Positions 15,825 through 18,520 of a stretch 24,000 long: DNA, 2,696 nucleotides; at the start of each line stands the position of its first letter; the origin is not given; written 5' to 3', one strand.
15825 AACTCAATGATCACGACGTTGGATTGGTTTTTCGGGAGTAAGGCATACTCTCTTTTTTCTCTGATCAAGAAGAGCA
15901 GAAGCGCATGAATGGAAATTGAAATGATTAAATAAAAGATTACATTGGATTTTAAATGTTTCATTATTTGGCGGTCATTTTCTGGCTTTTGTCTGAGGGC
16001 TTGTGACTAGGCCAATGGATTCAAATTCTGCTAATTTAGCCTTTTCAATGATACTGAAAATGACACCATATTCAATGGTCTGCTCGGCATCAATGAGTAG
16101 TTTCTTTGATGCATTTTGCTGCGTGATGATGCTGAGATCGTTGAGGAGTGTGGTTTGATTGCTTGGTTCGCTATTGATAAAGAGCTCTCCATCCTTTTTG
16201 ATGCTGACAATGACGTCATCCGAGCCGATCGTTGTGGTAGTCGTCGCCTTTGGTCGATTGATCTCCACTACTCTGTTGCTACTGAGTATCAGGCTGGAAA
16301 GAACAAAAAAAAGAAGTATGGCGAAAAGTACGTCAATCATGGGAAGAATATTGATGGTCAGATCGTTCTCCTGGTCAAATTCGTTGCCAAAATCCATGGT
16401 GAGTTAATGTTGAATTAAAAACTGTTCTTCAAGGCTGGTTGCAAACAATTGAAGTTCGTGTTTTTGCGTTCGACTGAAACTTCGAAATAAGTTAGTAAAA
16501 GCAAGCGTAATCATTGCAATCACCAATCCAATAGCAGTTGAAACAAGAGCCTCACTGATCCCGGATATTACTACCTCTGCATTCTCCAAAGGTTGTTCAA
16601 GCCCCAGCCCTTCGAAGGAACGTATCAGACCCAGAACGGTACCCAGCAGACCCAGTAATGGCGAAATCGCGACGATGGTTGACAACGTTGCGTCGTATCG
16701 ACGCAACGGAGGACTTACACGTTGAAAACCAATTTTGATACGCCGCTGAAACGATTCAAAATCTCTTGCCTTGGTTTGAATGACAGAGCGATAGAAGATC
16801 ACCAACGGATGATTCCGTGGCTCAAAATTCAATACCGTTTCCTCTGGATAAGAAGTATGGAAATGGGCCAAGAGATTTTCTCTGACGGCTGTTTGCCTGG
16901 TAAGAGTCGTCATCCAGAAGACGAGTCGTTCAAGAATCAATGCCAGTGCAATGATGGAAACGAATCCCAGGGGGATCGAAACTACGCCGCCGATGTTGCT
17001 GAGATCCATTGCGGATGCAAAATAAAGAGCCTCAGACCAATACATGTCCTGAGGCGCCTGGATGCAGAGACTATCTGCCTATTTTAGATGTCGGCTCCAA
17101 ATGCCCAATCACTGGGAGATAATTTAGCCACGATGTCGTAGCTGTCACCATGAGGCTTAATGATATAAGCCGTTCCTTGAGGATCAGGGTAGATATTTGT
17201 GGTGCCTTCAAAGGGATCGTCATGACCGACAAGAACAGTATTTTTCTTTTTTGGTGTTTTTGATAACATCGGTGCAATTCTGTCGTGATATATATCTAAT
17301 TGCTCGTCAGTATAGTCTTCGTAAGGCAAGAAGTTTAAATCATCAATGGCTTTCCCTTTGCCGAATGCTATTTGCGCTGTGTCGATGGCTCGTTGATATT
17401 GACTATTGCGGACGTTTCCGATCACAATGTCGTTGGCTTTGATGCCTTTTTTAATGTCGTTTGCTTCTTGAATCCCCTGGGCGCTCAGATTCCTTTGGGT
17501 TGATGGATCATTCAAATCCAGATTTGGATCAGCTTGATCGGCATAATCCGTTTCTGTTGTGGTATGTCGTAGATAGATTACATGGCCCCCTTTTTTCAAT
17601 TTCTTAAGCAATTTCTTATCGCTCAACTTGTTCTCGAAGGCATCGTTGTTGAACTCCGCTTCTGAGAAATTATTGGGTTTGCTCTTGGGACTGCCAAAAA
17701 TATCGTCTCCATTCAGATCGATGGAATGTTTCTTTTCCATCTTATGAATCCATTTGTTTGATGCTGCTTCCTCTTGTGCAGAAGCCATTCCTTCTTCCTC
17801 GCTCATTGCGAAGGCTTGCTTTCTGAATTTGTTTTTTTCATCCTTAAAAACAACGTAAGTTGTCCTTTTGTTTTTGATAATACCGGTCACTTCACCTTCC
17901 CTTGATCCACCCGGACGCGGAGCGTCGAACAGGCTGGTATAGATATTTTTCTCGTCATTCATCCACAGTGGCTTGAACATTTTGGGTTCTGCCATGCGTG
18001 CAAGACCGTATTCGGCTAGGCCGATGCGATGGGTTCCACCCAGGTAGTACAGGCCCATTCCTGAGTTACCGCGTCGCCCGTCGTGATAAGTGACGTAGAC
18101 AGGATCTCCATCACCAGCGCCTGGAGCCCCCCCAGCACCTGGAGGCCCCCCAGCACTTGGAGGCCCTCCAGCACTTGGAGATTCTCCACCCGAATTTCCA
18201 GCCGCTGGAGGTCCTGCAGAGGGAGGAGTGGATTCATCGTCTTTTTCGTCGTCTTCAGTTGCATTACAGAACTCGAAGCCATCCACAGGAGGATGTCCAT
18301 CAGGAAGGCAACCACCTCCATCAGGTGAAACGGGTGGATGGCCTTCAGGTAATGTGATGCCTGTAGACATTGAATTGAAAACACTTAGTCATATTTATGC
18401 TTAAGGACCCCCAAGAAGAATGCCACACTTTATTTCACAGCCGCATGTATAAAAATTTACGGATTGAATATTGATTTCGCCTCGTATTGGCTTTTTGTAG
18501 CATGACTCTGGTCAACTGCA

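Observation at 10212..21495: An 11.3 kb low-GC island carrying TonB-dependent uptake is inserted inside the CO2-concentrating gene supercluster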

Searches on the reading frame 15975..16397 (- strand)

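Call 3: search_protein_families(library=pfam, proteins=[window:15975-16397:-])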
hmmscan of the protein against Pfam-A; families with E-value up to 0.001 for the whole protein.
window:15975-16397:- (140 aa): 1 family
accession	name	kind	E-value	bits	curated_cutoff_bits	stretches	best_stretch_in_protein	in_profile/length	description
PF02472.21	ExbD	-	4.5e-21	75.7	25.4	1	10-134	3-127/128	Biopolymer transport protein ExbD/TolR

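Call 7: search_protein_families(library=ncbifam, proteins=[window:15975-16397:-], max_evalue=0.01)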
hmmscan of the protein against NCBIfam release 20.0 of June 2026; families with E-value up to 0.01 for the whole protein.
window:15975-16397:- (140 aa): 5 families
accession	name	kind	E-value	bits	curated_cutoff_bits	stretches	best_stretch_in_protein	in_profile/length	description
TIGR02801.1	tolR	equivalog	2.5e-18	67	127.3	1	14-132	4-128/129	protein TolR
NF008429.0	PRK11267.1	equivalog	1.4e-14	54.3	216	1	8-137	10-139/141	TonB system transport protein ExbD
TIGR02803.1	ExbD_1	equivalog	6.9e-12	45.6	152.95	1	14-132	3-120/122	TonB system transport protein ExbD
NF008248.0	PRK11024.1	equivalog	8.7e-10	38.9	162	1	14-134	15-141/142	colicin uptake protein TolR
TIGR02804.1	ExbD_2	equivalog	9.9e-09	35.6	123.45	1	15-132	4-119/121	TonB system transport protein ExbD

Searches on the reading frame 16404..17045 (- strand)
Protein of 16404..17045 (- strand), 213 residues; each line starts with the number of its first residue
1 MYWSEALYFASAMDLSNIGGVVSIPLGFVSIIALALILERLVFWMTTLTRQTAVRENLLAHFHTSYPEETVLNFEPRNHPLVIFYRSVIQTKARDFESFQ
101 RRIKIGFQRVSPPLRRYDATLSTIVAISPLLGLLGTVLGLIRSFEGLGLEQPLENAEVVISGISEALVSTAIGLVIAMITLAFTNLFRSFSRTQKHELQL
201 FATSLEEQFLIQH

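Call 3: search_protein_families(library=pfam, proteins=[window:16404-17045:-])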
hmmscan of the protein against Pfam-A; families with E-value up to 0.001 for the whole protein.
window:16404-17045:- (213 aa): 1 family
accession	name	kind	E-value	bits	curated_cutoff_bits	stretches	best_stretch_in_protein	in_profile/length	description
PF01618.21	MotA_ExbB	-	1.6e-26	93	22.9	1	85-198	10-125/127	MotA/TolQ/ExbB proton channel family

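Call 7: search_protein_families(library=ncbifam, proteins=[window:16404-17045:-], max_evalue=0.01)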
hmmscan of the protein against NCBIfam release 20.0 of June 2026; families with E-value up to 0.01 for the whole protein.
window:16404-17045:- (213 aa): 8 families
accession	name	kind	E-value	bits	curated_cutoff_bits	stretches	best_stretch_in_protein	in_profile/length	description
TIGR02796.1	tolQ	equivalog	4.8e-19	69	221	1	95-205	100-210/216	protein TolQ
NF007722.0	PRK10414.1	equivalog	1.1e-14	54.6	402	1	112-189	124-200/244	tol-pal system-associated acyl-CoA thioesterase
TIGR02797.1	exbB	equivalog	2.3e-13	50.5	206.2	1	111-188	112-188/211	tonB-system energizer ExbB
TIGR02805.1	exbB2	equivalog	2.1e-11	44.1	135.35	1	116-188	53-125/138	TonB-system energizer ExbB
NF008066.0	PRK10801.1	equivalog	2.9e-11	43.3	403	1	98-198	107-204/230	Tol-Pal system protein TolQ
NF005997.1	PRK08124.1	equivalog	0.00035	19.6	340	1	117-194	143-215/259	flagellar motor stator protein MotA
NF006284.1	PRK08456.1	equivalog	0.0022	17.2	380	1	127-181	152-200/252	flagellar motor stator protein MotA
NF006583.0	PRK09109.1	equivalog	0.0031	16.7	237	1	126-194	151-214/246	flagellar motor protein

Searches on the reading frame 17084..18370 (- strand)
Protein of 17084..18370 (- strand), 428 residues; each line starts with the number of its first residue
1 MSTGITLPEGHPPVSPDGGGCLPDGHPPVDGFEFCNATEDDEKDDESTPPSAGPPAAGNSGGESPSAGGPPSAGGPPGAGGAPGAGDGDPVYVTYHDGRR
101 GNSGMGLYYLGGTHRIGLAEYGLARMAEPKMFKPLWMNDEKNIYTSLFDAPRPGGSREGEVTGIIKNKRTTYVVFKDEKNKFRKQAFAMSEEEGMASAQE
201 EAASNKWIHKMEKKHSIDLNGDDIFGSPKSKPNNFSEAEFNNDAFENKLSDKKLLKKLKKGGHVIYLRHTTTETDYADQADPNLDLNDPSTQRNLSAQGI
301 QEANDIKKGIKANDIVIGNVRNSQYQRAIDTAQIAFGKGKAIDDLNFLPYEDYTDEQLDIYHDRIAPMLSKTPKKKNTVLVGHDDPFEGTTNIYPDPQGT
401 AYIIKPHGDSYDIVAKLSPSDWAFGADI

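Call 3: search_protein_families(library=pfam, proteins=[window:17084-18370:-])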
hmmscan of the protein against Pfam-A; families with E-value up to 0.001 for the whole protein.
window:17084-18370:- (428 aa): 0 families

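Call 7: search_protein_families(library=ncbifam, proteins=[window:17084-18370:-], max_evalue=0.01)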
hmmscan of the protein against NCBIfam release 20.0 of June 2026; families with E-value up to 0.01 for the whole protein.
window:17084-18370:- (428 aa): 3 families
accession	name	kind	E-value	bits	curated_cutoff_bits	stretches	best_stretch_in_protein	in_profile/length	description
NF004841.0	PRK06193.1-1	equivalog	4.2e-73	245.5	178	1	229-423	32-228/232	hypothetical protein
NF004842.0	PRK06193.1-3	subfamily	2.3e-21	76.2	325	1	248-422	25-199/209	hypothetical protein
NF052369.1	PmrG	equivalog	0.0019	17.7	170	0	246-350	5-101/168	lipopolysaccharide core heptose(II)-phosphate phosphatase PmrG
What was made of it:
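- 17084..18370 (-): 428-aa protein (hyp428). It has a disordered Pro/Gly/Ala-rich N-terminus (encoded partly by 18-nt tandem repeats at 18114-18215), a small beta domain (aa 92-196) and a C-terminal histidine-phosphatase domain (aa ~237-428) with conserved RH and GHD motifs. Its role in the system is unknown. NF004841 at 245 bits, above the cutoff of 178 (call 7).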

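Call 31: find_homologous_proteins(query=window:17084-18370:-)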
Query window:17084-18370:- (428 aa): 235 proteins with E <= 0.001 among 8000 candidates; the best 120 are listed.
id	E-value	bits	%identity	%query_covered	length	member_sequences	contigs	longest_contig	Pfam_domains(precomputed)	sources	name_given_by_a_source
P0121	1.5e-216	738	73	100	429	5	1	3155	-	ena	-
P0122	2.3e-215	734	72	100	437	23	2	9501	-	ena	-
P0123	7.0e-202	689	70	100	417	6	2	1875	-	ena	-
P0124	2.7e-198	678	69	100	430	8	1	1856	-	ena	-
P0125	4.9e-191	654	76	87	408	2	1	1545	PF00300.28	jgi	jgi:phosphohistidine phosphatase SixA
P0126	2.5e-185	635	65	100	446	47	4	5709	-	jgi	jgi:phosphohistidine phosphatase SixA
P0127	5.0e-185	634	66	99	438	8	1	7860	-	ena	-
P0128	7.1e-182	623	64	100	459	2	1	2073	-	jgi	jgi:phosphohistidine phosphatase SixA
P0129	6.0e-181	620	66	100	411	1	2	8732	PF00300.28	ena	-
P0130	1.8e-179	616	66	100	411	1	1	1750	PF00300.28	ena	-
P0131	1.8e-179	616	66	100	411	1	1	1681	-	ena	-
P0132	1.5e-154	533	99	56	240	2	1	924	-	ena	-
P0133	1.9e-149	517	63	87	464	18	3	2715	-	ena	-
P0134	4.1e-148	512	64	82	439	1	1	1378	-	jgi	jgi:phosphohistidine phosphatase SixA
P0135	6.8e-146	505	62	86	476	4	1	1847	-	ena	-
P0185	4.1e-52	196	51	43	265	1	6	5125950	PF00300.28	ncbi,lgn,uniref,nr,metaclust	ncbi:Phosphoglycerate mutase [[Leptolyngbya] sp. PCC 7376]|uniref:histidine phosphatase family prote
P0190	8.9e-52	195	52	43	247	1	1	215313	PF00300.28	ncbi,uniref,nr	ncbi:hypothetical protein C1752_03464 [Acaryochloris thomasi RCC1774]|uniref:Histidine phosphatase f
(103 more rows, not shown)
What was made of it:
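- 17084..18370 (-): Homologs and names (call 31).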

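Call 33: find_encoding_contigs(protein=P0185, flank=8000, max_places=1)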
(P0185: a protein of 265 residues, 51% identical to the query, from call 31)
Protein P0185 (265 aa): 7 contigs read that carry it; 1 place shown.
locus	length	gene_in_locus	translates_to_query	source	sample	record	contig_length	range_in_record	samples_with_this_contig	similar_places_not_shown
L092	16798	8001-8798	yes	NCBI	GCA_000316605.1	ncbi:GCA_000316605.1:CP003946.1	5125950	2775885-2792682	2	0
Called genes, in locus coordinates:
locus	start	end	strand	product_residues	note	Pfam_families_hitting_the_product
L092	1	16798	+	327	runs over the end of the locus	PF01710:HTH_Tnp_IS630 (weak), PF13565:HTH_32 (weak), PF13592:HTH_33 (weak), PF13358:DDE_3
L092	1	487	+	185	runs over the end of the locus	PF00111:Fer2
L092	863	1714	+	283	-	-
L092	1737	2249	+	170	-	PF00111:Fer2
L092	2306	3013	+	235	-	PF02830:V4R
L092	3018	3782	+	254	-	-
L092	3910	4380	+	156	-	PF00502:Phycobilisome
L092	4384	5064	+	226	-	-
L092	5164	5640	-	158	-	PF00210:Ferritin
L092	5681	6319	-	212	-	PF00210:Ferritin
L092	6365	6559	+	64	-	PF04324:Fer2_BFD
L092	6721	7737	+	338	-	PF07731:Cu-oxidase_2 (weak), PF07732:Cu-oxidase_3, PF07731:Cu-oxidase_2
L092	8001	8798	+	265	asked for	PF00300:His_Phos_1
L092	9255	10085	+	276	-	-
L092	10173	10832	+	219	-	PF13640:2OG-FeII_Oxy_3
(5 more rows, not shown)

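Call 34: find_encoding_contigs(protein=P0190, flank=8000, max_places=1)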
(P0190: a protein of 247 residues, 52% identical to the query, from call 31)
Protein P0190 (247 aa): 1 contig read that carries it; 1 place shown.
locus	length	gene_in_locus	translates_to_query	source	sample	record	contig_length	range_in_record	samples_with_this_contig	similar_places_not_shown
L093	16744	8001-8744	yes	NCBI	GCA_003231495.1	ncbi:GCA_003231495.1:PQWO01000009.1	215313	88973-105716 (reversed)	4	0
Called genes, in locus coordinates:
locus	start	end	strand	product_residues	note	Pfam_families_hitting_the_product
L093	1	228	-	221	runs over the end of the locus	PF13640:2OG-FeII_Oxy_3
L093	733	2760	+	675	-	-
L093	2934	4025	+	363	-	PF06999:Suc_Fer-like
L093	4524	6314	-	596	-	-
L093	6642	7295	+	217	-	PF01618:MotA_ExbB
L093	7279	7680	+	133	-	PF02472:ExbD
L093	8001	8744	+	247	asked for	PF00300:His_Phos_1 (weak)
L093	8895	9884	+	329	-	PF12833:HTH_18, PF00165:HTH_AraC (weak)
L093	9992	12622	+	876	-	PF07715:Plug, PF00593:TonB_dep_Rec_b-barrel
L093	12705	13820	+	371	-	PF01497:Peripla_BP_2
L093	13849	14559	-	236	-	PF05685:Uma2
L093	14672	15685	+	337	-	PF12833:HTH_18, PF00165:HTH_AraC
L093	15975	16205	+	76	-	PF14261:DUF4351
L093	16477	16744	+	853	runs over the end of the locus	PF11741:AMIN, PF07715:Plug, PF00593:TonB_dep_Rec_b-barrel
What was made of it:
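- Stand-alone homologs of the phosphatase domain sit beside exbBD, a TBDR and a binding protein in Acaryochloris, and beside ferritins and Bfd in Leptolyngbya PCC 7376 (calls 33, 34). The phosphatase homologs sit in iron neighbourhoods (calls 33, 34).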

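Call 68: predict_structure(alignment_id=A2)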
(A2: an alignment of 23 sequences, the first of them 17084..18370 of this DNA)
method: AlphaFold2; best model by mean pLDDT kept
length: 428 residues; sequences in the alignment: 23
mean_pLDDT: 71.4   pTM: 0.62
mean pLDDT of the five models: 71.4, 70.6, 61.6, 61.4, 60.8
residues with pLDDT >= 90: 110; 70-90: 165; 50-70: 50; < 50: 103
segments of 3 or more residues with pLDDT < 50: 1-34, 36-89, 141-147, 153-157
pLDDT, mean of each block of 10 residues (from residue 1): 32 36 36 37 29 30 29 25 35 56 72 74 75 73 48 52 84 82 86 81 84 79 69 84 86 95 97 69 84 92 97 96 95 98 84 71 87 93 89 89 89 92 83
secondary structure, 60 per line:
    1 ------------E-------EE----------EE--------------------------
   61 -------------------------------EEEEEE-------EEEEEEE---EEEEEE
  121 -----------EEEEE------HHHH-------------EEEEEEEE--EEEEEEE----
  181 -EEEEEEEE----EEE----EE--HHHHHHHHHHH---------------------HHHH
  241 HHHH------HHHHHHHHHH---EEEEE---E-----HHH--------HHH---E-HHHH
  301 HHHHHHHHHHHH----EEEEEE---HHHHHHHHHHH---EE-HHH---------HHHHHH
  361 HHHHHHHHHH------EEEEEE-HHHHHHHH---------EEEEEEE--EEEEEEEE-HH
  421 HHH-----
elements in order: E92-97 E105-111 E115-120 E132-136 H143-146 E160-167 E170-176 E182-189 E194-196 H205-215 H237-244 H251-260 E264-268 H297-312 E317-322 H326-336 H355-370 E377-382 H384-391 E401-407 E410-417 H419-423
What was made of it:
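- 17084..18370 (-): AF2 model at pLDDT 71 (call 68).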

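Call 71: fold_search(model_id=the predicted structure, library=pdb)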
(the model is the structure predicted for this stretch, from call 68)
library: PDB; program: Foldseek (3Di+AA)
matches with E <= 10: 824; with E <= 0.001: 207
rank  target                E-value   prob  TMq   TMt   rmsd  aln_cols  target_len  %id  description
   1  3fjy_A                2.8e-07  1.00  0.28  0.35  18.0       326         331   11  Crystal structure of a probable MutT1 protein from Bifidobacterium adolescentis (released 2009-01-13)
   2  8s6q_B                5.4e-07  1.00  0.28  0.55   5.9       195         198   16  RosC (released 2025-03-12)
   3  5zkk_A                5.4e-07  1.00  0.25  0.51   8.4       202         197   18  Crystal structure of Phosphoserine phosphatase from Entamoeba histolytica (released 2019-04-03)
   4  1ujb                  8.7e-07  1.00  0.28  0.68   4.4       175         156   13  Structure of the protein histidine phosphatase SixA (released 2005-01-25)
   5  3fjy_B                9.3e-07  1.00  0.28  0.33   4.8       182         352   14  Crystal structure of a probable MutT1 protein from Bifidobacterium adolescentis (released 2009-01-13)
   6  8s6q_A                1.1e-06  1.00  0.28  0.53   6.1       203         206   16  RosC (released 2025-03-12)
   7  5zr2_C                1.4e-06  1.00  0.24  0.49   8.5       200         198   18  Crystal Structure of Phosphoserine Phosphatase Mutant (H9A) from Entamoeba histolytica in complex with Phosphoserine (released 2019-04-24)
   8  8s6r_A                1.6e-06  1.00  0.29  0.52   6.1       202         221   14  RosC-8.demethyl-8-amino-riboflavin complex (released 2025-03-12)
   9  2rfl_E                1.8e-06  1.00  0.26  0.63   4.7       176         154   19  Crystal structure of the putative phosphohistidine phosphatase SixA from Agrobacterium tumefaciens (released 2007-10-23)
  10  1bif                  1.8e-06  1.00  0.24  0.24   8.9       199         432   14  6-PHOSPHOFRUCTO-2-KINASE/FRUCTOSE-2,6-BISPHOSPHATASE BIFUNCTIONAL ENZYME COMPLEXED WITH ATP-G-S AND PHOSPHATE (released 1997-11-12)
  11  5ak0                  1.9e-06  1.00  0.24  0.23   8.8       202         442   13  Human PFKFB3 in complex with an indole inhibitor 6 (released 2015-04-22)
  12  3f2i_D                2.1e-06  1.00  0.27  0.63   5.2       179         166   14  Crystal structure of the alr0221 protein from Nostoc, Northeast Structural Genomics Consortium Target NsR422. (released 2008-11-18)
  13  6ic0                  2.1e-06  1.00  0.26  0.26   6.3       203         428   14  Human PFKFB3 in complex with a N-Aryl 6-Aminoquinoxaline inhibitor 4 (released 2019-01-23)
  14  5zr2_A                2.1e-06  1.00  0.24  0.50   8.3       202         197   19  Crystal Structure of Phosphoserine Phosphatase Mutant (H9A) from Entamoeba histolytica in complex with Phosphoserine (released 2019-04-24)
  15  6m6y                  2.1e-06  1.00  0.29  0.40  16.4       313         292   11  Crystal structure of Mycobacterium smegmatis MutT1 in complex with 8-oxo-dGTP (released 2020-10-14)
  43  6nru_I                1.0e-05  1.00  0.28  0.57   4.8       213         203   16  Crystal Structure of the Alpha-ribazole Phosphatase from Shigella flexneri (released 2019-03-06)
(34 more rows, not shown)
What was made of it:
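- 17084..18370 (-): Foldseek hits SixA, RosC and PSP (call 71).
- The histidine-phosphatase fold family includes alpha-ribazole phosphatase (6nru at rank 43, call 71).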
